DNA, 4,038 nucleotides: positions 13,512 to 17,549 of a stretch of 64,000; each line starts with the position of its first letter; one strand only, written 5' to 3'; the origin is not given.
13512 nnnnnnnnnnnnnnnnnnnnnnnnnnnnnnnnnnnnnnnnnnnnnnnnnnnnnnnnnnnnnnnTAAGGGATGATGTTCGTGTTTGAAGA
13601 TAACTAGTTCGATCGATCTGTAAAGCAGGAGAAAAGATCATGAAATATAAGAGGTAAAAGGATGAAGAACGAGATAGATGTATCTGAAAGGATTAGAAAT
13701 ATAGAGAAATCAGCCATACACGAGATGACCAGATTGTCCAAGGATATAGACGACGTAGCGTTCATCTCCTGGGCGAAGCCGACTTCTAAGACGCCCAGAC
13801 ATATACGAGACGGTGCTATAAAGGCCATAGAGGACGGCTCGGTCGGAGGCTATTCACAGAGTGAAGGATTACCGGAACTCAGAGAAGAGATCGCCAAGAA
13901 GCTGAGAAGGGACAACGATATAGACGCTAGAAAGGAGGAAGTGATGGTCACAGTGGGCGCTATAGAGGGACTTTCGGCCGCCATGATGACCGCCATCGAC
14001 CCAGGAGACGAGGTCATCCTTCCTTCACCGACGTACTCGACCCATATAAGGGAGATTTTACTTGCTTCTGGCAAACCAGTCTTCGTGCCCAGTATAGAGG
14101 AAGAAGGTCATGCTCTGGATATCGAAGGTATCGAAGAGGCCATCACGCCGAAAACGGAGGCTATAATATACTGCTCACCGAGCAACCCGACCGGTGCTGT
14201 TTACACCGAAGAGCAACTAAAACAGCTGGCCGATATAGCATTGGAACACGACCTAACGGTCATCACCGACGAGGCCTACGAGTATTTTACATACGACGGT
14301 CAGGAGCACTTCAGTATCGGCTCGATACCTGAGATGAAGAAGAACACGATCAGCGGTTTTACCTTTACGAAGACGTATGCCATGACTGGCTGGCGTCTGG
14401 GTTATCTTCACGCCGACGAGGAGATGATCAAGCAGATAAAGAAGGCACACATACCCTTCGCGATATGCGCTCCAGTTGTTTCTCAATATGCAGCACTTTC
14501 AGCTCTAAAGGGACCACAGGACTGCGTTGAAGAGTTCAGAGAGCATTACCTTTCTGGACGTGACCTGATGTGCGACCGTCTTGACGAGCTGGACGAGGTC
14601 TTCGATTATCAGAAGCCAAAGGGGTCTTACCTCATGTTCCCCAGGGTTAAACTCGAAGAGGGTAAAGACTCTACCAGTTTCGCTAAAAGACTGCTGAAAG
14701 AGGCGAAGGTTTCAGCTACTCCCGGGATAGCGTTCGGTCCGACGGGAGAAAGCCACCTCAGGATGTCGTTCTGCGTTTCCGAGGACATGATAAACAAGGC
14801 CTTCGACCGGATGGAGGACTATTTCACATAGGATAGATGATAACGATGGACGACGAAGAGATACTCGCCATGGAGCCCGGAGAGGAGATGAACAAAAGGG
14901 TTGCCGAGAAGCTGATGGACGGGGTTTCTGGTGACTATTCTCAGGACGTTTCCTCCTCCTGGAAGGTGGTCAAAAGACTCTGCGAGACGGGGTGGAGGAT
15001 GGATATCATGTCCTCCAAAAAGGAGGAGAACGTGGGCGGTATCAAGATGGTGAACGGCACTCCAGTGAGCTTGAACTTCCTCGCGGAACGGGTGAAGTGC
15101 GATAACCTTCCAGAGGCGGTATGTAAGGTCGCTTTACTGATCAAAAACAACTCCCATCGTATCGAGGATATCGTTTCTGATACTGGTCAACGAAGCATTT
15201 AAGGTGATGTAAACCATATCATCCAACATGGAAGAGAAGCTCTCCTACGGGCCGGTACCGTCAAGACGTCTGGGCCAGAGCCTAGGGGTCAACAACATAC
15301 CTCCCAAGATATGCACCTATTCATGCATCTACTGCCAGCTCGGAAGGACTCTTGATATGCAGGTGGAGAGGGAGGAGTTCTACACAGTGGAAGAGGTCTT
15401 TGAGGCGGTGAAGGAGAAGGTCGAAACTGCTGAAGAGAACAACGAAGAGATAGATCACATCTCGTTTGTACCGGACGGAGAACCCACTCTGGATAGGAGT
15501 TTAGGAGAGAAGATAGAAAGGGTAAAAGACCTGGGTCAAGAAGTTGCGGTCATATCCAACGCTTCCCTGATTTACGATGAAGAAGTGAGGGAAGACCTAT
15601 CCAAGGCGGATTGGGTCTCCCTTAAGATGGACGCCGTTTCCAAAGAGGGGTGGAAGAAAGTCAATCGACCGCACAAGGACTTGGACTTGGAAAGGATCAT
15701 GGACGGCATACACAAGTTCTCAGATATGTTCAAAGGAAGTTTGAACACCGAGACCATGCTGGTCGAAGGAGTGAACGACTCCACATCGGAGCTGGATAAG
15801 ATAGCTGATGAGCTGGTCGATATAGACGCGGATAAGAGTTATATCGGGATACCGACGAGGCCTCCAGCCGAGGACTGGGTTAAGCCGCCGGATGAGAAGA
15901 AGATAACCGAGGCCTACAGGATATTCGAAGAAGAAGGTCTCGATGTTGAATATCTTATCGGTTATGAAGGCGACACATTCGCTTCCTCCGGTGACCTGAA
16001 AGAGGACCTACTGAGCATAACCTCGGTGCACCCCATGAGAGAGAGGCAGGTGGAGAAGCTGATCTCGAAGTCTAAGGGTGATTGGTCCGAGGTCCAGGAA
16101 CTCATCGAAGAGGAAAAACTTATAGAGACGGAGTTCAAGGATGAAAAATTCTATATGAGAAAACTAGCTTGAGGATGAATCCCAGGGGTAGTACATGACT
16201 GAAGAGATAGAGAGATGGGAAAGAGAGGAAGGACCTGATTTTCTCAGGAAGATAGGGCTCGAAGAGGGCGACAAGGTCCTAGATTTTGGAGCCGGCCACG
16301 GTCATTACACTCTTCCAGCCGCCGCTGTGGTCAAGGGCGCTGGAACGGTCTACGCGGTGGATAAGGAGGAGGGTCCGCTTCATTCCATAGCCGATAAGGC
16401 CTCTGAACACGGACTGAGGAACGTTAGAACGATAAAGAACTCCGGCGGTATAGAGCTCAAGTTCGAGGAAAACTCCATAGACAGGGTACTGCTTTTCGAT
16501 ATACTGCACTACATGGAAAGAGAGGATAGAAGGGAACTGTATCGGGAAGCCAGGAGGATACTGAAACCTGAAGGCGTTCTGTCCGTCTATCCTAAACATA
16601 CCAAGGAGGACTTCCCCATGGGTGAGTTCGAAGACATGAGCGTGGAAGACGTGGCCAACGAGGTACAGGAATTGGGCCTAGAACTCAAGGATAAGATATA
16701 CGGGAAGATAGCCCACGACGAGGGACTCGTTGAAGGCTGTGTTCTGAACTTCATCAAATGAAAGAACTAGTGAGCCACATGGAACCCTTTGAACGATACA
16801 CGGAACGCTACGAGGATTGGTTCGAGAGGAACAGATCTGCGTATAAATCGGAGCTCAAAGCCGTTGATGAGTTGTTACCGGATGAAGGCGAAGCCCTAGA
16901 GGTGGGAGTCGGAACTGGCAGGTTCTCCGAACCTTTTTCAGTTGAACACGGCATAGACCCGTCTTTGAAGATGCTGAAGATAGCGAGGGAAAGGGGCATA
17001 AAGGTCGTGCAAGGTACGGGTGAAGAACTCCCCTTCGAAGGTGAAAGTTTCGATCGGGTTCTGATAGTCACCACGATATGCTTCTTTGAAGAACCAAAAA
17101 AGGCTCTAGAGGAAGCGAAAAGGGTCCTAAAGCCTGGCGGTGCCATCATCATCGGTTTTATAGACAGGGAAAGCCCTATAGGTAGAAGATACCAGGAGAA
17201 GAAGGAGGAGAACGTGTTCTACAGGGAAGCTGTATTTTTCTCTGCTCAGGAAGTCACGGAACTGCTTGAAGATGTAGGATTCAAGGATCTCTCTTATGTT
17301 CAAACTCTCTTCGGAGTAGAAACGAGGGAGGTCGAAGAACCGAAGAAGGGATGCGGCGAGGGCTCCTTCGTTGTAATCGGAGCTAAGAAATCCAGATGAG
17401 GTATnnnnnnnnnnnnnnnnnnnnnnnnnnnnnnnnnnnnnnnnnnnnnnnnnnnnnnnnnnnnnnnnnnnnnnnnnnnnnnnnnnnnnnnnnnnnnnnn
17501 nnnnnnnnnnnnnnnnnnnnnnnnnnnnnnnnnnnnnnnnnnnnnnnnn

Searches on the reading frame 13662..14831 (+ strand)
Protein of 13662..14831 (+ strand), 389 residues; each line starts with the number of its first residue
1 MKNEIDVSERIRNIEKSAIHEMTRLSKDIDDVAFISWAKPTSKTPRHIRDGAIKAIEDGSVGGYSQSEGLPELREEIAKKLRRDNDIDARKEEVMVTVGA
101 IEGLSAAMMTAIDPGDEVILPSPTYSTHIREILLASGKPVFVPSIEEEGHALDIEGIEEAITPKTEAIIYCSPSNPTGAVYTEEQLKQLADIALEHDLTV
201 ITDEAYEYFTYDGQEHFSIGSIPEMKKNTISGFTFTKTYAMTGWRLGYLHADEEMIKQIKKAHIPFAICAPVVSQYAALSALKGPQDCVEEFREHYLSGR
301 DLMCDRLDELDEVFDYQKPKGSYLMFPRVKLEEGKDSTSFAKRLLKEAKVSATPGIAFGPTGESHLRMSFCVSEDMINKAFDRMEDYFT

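Call 26: search_protein_families(library=pfam, proteins=[window:13662-14831:+], max_evalue=0.01)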
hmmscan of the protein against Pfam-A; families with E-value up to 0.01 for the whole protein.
window:13662-14831:+ (389 aa): 6 families
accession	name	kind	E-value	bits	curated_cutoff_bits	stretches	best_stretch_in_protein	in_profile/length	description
PF00155.27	Aminotran_1_2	-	1e-66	226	19.7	1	44-383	18-360/361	Aminotransferase class I and II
PF01041.23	DegT_DnrJ_EryC1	-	4.2e-14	53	19.8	1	99-213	47-156/360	DegT/DnrJ/EryC1/StrS aminotransferase family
PF00266.25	Aminotran_5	-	9.2e-07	28.6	21.5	1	87-205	56-177/371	Aminotransferase class-V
PF12897.13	Asp_aminotransf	-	2.1e-05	24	27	1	95-362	103-378/421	Aspartate amino-transferase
PF01053.26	Cys_Met_Meta_PP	-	0.00043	19.4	27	1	103-205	79-175/381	Cys/Met metabolism PLP-dependent enzyme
PF01212.27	Beta_elim_lyase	-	0.00056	19.8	27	1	106-205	62-170/288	Beta-eliminating lyase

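Call 56: search_protein_families(library=ncbifam, proteins=[window:13662-14831:+], max_evalue=0.00001)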
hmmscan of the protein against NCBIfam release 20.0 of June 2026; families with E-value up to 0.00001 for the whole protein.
window:13662-14831:+ (389 aa): 81 families (the best 25 are shown)
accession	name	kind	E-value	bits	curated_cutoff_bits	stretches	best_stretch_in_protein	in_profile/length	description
NF041364.1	GntC_guanitoxin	equivalog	1.6e-93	313.5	415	1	38-386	6-355/356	guanitoxin biosynthesis PLP-dependent (S)-gamma-hydroxy-L-arginine cyclodehydratase GntC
NF005816.0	PRK07682.1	equivalog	1.8e-87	293.5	620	1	4-387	3-382/390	aminotransferase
NF041091.1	asp_aminotase_Arch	equivalog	9.5e-86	288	550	1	12-388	5-375/376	aspartate aminotransferase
NF005817.0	PRK07683.1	equivalog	2e-85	286.8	575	1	7-388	5-381/387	aminotransferase A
NF004975.0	PRK06348.1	equivalog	2.7e-85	286.7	549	1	6-386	5-381/384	pyridoxal phosphate-dependent aminotransferase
NF004621.0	PRK05957.1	equivalog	2.1e-80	270.3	498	1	45-385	42-380/389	pyridoxal phosphate-dependent aminotransferase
NF006230.0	PRK08363.1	equivalog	4.4e-80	269.4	534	1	38-387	41-391/398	alanine aminotransferase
NF005588.0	PRK07309.1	equivalog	1e-79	268.2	576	1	6-388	6-386/391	pyridoxal phosphate-dependent aminotransferase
NF004770.0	PRK06108.1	subfamily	6.2e-79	265.6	422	1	5-388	11-392/396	pyridoxal phosphate-dependent aminotransferase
NF006229.0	PRK08361.1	equivalog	1.7e-73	247.9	624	1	6-386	9-386/391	aspartate aminotransferase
NF005855.0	PRK07777.1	equivalog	3.3e-73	247.3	553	1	7-386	6-386/391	pyridoxal phosphate-dependent aminotransferase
NF006488.0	PRK08912.1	equivalog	2.8e-67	227.4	498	1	12-388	9-384/387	aminotransferase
TIGR03540.1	DapC_direct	equivalog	3.9e-67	226.8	593.25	1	30-386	29-382/383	LL-diaminopimelate aminotransferase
NF006756.0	PRK09276.1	subfamily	6.2e-67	226.2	507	1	9-386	6-384/387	LL-diaminopimelate aminotransferase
NF004769.0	PRK06107.1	equivalog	9.1e-67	225.5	617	1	23-386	26-396/402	aspartate transaminase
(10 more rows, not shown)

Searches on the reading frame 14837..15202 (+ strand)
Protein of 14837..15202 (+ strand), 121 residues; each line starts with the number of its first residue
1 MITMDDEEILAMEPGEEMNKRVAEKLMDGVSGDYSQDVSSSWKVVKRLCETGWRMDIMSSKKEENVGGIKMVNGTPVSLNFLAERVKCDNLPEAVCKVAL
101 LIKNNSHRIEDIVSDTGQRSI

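Call 26: search_protein_families(library=pfam, proteins=[window:14837-15202:+], max_evalue=0.01)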
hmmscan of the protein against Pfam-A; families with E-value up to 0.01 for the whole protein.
window:14837-15202:+ (121 aa): 1 family
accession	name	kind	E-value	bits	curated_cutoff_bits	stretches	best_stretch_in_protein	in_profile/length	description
PF18066.6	Phage_ABA_S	-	0.00048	21.2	27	1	33-100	31-89/89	Phage ABA sandwich domain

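Call 56: search_protein_families(library=ncbifam, proteins=[window:14837-15202:+], max_evalue=0.00001)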
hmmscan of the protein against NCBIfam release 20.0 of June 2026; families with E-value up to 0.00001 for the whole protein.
window:14837-15202:+ (121 aa): 0 families

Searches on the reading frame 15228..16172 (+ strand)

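Call 26: search_protein_families(library=pfam, proteins=[window:15228-16172:+], max_evalue=0.01)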
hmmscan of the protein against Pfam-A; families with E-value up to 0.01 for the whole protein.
window:15228-16172:+ (314 aa): 2 families
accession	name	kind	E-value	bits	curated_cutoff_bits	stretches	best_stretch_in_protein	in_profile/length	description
PF04055.27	Radical_SAM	-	3.9e-17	63.3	29.5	1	25-186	3-158/166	Radical SAM superfamily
PF20758.2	2B_soluble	-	0.0022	18.4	27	1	108-172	52-116/142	2B protein soluble domain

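Call 56: search_protein_families(library=ncbifam, proteins=[window:15228-16172:+], max_evalue=0.00001)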
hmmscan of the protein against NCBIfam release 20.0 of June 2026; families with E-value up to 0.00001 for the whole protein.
window:15228-16172:+ (314 aa): 7 families
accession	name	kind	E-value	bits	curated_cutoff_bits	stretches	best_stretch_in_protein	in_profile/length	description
NF038283.1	viperin_w_prok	equivalog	4e-13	49.2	180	1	27-164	10-147/281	viperin family antiviral radical SAM protein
TIGR04317.1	W_rSAM_matur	equivalog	6e-09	35.5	380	1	28-167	13-139/349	tungsten cofactor oxidoreductase radical SAM maturase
TIGR02666.1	moaA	equivalog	5.3e-07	28.9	284.05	1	29-185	20-171/336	GTP 3',8-cyclase MoaA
NF001199.0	PRK00164.2-1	equivalog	6e-07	28.9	231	1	28-185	21-166/308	GTP 3',8-cyclase MoaA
TIGR02668.1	moaA_archaeal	equivalog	6.2e-07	28.7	325.25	1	27-186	18-165/303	GTP 3',8-cyclase MoaA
TIGR03972.1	rSAM_TYW1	equivalog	1e-06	28.1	317.95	1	70-188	114-229/297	4-demethylwyosine synthase TYW1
TIGR02495.1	NrdG2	equivalog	2.2e-06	27.1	131.15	1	29-139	26-126/193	anaerobic ribonucleoside-triphosphate reductase activating protein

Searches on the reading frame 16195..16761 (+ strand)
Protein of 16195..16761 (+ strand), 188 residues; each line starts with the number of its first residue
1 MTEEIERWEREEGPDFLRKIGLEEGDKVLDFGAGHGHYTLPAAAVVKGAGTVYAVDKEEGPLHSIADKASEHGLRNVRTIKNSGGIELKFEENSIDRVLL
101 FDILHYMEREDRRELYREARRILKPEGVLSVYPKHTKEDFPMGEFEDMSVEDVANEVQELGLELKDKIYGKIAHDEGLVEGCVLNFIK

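Call 26: search_protein_families(library=pfam, proteins=[window:16195-16761:+], max_evalue=0.01)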
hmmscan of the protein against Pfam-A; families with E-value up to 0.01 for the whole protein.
window:16195-16761:+ (188 aa): 15 families
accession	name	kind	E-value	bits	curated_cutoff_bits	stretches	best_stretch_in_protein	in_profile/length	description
PF13649.12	Methyltransf_25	-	5.7e-17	62.6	27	1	28-127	1-97/97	Methyltransferase domain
PF08241.18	Methyltransf_11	-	7.4e-15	55.8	21.2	1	29-130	1-94/95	Methyltransferase domain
PF13847.12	Methyltransf_31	-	3.9e-13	49.8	27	1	23-148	2-120/145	Methyltransferase domain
PF08242.18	Methyltransf_12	-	1.7e-11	45.2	30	1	29-129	1-98/98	Methyltransferase domain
PF01209.24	Ubie_methyltran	-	8.7e-10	38.8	20.1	1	20-131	43-151/233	ubiE/COQ5 methyltransferase family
PF13489.12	Methyltransf_23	-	6.2e-07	29.7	27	1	14-129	10-114/164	Methyltransferase domain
PF06080.18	DUF938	-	8.2e-06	26.2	27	1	23-134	24-140/202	Protein of unknown function (DUF938)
PF02353.26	CMAS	-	2.1e-05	24.4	27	1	17-131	55-164/273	Mycolic acid cyclopropane synthetase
PF05175.20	MTS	-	4.9e-05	23.5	23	1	22-131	29-138/170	Methyltransferase small domain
PF01189.24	Methyltr_RsmB-F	-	6.8e-05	23.1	27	1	22-100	6-85/199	16S rRNA methyltransferase RsmB/F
PF13578.12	Methyltransf_24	-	0.00035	21.8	26.3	1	31-129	3-100/105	Methyltransferase domain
PF01135.25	PCMT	-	0.00046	20.5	20.3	1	20-83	69-132/210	Protein-L-isoaspartate(D-aspartate) O-methyltransferase (PCMT)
PF12847.13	Methyltransf_18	-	0.00049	20.6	27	1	23-99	13-87/151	Methyltransferase domain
PF02475.24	TRM5-TYW2_MTfase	-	0.00074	19.9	28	1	23-132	35-136/164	TRM5/TYW2 methyltransferase domain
PF01728.25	FtsJ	-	0.0023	18.3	24.1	1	17-95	13-92/181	FtsJ-like methyltransferase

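Call 56: search_protein_families(library=ncbifam, proteins=[window:16195-16761:+], max_evalue=0.00001)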
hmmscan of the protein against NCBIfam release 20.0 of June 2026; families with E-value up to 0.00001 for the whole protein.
window:16195-16761:+ (188 aa): 18 families
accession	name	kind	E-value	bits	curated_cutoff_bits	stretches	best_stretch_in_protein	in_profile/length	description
NF043040.1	corrin_prot_MT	hypoth_equivalog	4.3e-12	45.9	180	1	23-131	40-147/216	corrinoid protein-associated methyltransferase CpaM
NF008823.0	PRK11873.1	subfamily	4.2e-10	39.6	263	1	22-141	75-191/272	arsenite methyltransferase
NF041536.1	ArsM_DUF2284_UU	exception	1.6e-09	36.7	575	1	22-131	74-180/459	arsenite methyltransferase/DUF2284 domain selenoprotein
TIGR02469.1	CbiT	equivalog_domain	3.4e-09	37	78.3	1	17-99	12-93/124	precorrin-6Y C5,15-methyltransferase (decarboxylating) subunit CbiT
NF041537.1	ArsM_AhpD_UU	exception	3.7e-09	35.8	510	1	22-131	74-180/345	arsenite methyltransferase/AhpD domain selenoprotein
NF047649.1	MTase_UXPK_star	exception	3.7e-08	32.8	460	1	22-131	75-181/283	methyltransferase/UXPK-star double selenoprotein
NF001243.0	PRK00216.1-4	equivalog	5.4e-08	32.5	235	1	16-129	39-149/237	demethylmenaquinone methyltransferase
TIGR02752.1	MenG_heptapren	equivalog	8.1e-08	32.1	419.85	1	15-129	36-147/231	demethylmenaquinone methyltransferase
NF001556.0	PRK00377.1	equivalog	1.2e-07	31.7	238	1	17-97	33-114/198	cobalt-precorrin-6Y C(15)-methyltransferase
NF001244.0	PRK00216.1-5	equivalog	1.5e-07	31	216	1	17-153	41-175/236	bifunctional demethylmenaquinone methyltransferase/2-methoxy-6-polyprenyl-1,4-benzoquinol methylase UbiE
NF052510.1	methyltran_MpqE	exception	2.3e-07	30.5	335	1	18-128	40-148/234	methyl-plastoquinone biosynthesis methyltransferase MpqE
NF001240.0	PRK00216.1-1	equivalog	2.5e-07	30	378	1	21-131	60-168/251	bifunctional demethylmenaquinone methyltransferase/2-methoxy-6-polyprenyl-1,4-benzoquinol methylase UbiE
NF041255.1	mycofact_MftM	equivalog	6.5e-07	28.9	200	1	21-140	136-251/289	mycofactocin oligosaccharide methyltransferase MftM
NF045667.1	MTase_DVU1556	equivalog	6.6e-07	29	155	1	17-131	15-119/213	DVU_1556 family methyltransferase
TIGR01934.1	MenG_MenH_UbiE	subfamily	9.8e-07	28.3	158.35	1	16-153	31-163/223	ubiquinone/menaquinone biosynthesis methyltransferase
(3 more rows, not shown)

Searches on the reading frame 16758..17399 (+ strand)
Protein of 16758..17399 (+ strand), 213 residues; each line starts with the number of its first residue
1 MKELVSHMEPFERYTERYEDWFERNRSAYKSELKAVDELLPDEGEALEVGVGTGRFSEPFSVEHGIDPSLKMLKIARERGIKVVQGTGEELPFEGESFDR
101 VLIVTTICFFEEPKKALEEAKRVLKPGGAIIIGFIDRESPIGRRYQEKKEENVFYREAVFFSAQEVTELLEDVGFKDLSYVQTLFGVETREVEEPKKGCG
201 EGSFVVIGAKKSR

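Call 26: search_protein_families(library=pfam, proteins=[window:16758-17399:+], max_evalue=0.01)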
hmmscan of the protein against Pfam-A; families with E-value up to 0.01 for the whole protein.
window:16758-17399:+ (213 aa): 7 families
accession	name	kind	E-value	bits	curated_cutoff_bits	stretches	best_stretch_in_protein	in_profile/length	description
PF08241.18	Methyltransf_11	-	2.2e-22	79.9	21.2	1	47-132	1-95/95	Methyltransferase domain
PF13649.12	Methyltransf_25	-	2e-17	64.1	27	1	47-128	2-97/97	Methyltransferase domain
PF13847.12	Methyltransf_31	-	1.8e-13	50.8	27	1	45-173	6-144/145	Methyltransferase domain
PF13489.12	Methyltransf_23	-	2.9e-12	47.1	27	1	27-179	7-163/164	Methyltransferase domain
PF01209.24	Ubie_methyltran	-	3e-11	43.6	20.1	1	66-132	78-151/233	ubiE/COQ5 methyltransferase family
PF08242.18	Methyltransf_12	-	2.3e-10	41.5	30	1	47-129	1-97/98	Methyltransferase domain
PF07021.18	MetW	-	0.0002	21.5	21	1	32-125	3-103/193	Methionine biosynthesis protein MetW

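Call 56: search_protein_families(library=ncbifam, proteins=[window:16758-17399:+], max_evalue=0.00001)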
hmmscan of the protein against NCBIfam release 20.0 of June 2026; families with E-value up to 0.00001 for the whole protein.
window:16758-17399:+ (213 aa): 19 families
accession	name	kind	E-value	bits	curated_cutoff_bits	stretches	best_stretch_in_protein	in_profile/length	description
NF045667.1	MTase_DVU1556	equivalog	1.5e-15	57.2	155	1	45-176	25-161/213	DVU_1556 family methyltransferase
TIGR01934.1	MenG_MenH_UbiE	subfamily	1.3e-14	54.1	158.35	1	42-132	39-141/223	ubiquinone/menaquinone biosynthesis methyltransferase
NF001244.0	PRK00216.1-5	equivalog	9.6e-12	44.7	216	1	45-139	51-161/236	bifunctional demethylmenaquinone methyltransferase/2-methoxy-6-polyprenyl-1,4-benzoquinol methylase UbiE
NF001241.0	PRK00216.1-2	equivalog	3.7e-11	43.1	327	1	48-133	57-148/231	demethylmenaquinone methyltransferase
NF045823.1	PthPhpthDimycoMt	equivalog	6e-09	35.4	300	1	79-132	113-166/256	phthiotriol/phenolphthiotriol dimycocerosates methyltransferase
NF001243.0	PRK00216.1-4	equivalog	2e-08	33.8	235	1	64-131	76-150/237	demethylmenaquinone methyltransferase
TIGR02072.1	BioC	equivalog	2.4e-08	34.1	184.95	1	36-183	27-179/244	malonyl-ACP O-methyltransferase BioC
NF041536.1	ArsM_DUF2284_UU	exception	3.4e-08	32.3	575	1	74-182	122-229/459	arsenite methyltransferase/DUF2284 domain selenoprotein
NF052510.1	methyltran_MpqE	exception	3.5e-08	33.1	335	1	72-131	91-150/234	methyl-plastoquinone biosynthesis methyltransferase MpqE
NF041537.1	ArsM_AhpD_UU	exception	4.2e-08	32.4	510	1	79-182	127-229/345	arsenite methyltransferase/AhpD domain selenoprotein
NF043040.1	corrin_prot_MT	hypoth_equivalog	4.5e-08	32.8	180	1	8-132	5-147/216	corrinoid protein-associated methyltransferase CpaM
NF001242.0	PRK00216.1-3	equivalog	5.3e-08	32.6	351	1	78-132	121-175/258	bifunctional demethylmenaquinone methyltransferase/2-methoxy-6-polyprenyl-1,4-benzoquinol methylase UbiE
NF045825.1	FAmtase_mtf2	equivalog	5.7e-08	32.3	400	1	79-132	105-158/248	fatty-acid O-methyltransferase Mtf2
TIGR02752.1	MenG_heptapren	equivalog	3.4e-07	30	419.85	1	64-131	74-148/231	demethylmenaquinone methyltransferase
NF001240.0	PRK00216.1-1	equivalog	4.1e-07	29.3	378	1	72-132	100-168/251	bifunctional demethylmenaquinone methyltransferase/2-methoxy-6-polyprenyl-1,4-benzoquinol methylase UbiE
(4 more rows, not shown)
